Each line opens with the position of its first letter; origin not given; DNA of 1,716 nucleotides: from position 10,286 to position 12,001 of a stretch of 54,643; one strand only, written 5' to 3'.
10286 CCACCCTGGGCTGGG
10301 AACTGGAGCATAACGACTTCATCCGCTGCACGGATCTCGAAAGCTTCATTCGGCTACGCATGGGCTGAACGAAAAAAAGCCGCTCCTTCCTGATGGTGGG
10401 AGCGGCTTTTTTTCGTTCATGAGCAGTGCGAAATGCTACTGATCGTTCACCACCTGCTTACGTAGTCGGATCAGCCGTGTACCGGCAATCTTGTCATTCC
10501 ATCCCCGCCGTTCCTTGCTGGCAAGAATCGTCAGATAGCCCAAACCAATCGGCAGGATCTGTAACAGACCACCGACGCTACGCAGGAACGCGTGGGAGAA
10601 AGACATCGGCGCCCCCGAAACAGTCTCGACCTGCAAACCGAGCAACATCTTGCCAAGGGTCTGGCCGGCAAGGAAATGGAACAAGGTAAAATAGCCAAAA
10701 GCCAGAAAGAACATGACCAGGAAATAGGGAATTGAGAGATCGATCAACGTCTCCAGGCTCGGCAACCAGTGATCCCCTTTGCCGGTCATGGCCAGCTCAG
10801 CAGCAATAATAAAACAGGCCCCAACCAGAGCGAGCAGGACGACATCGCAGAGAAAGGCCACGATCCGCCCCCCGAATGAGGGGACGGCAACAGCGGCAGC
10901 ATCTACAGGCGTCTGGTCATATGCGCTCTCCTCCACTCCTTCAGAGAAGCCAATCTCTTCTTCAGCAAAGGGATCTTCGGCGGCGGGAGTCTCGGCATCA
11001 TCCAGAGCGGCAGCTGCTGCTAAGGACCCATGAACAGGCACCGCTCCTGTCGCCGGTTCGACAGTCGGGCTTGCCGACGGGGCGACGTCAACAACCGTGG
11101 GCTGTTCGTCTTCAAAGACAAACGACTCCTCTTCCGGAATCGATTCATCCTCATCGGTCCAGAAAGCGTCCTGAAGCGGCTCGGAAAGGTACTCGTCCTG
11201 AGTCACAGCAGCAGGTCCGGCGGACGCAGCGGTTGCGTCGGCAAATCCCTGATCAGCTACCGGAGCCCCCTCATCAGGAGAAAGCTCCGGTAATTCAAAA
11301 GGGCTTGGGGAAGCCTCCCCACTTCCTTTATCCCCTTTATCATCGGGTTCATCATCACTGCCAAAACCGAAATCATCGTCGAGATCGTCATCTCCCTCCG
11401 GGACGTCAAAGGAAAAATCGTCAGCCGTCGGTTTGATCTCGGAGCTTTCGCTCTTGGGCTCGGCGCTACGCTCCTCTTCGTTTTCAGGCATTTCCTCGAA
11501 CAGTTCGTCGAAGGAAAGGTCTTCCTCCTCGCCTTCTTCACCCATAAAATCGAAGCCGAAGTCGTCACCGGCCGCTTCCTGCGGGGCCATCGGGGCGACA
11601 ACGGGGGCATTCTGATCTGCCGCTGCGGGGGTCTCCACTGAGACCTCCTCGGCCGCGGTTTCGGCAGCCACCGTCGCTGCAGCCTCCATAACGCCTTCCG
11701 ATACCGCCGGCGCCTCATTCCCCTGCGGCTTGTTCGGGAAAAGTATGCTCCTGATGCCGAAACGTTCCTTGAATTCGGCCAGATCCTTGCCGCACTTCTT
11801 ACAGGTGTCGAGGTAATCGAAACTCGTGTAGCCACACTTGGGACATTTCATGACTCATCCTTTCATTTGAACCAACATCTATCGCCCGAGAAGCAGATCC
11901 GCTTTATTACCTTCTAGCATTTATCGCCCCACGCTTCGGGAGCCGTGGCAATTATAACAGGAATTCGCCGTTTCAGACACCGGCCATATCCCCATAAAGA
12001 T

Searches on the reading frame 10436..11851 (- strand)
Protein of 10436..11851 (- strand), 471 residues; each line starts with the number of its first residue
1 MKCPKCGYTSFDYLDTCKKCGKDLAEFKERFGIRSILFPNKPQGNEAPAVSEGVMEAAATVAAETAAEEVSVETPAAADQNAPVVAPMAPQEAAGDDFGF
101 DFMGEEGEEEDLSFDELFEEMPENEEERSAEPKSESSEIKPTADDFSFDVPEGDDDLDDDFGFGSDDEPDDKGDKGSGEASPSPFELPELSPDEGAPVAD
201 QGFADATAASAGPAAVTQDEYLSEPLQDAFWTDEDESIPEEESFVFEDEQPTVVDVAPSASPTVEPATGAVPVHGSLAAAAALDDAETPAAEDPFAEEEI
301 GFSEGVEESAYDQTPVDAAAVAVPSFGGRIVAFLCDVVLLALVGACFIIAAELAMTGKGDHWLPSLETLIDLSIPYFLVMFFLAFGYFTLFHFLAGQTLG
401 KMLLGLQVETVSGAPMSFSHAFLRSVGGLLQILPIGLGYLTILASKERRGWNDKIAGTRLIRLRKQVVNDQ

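Call 34: search_protein_families(library=pfam, proteins=[window:10436-11851:-], max_evalue=0.00001)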
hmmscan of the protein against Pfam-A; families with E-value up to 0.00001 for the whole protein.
window:10436-11851:- (471 aa): 1 family
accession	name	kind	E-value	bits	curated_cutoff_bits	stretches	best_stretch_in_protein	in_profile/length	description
PF06271.18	RDD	-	7e-22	78.6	24.1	1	323-457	1-137/137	RDD family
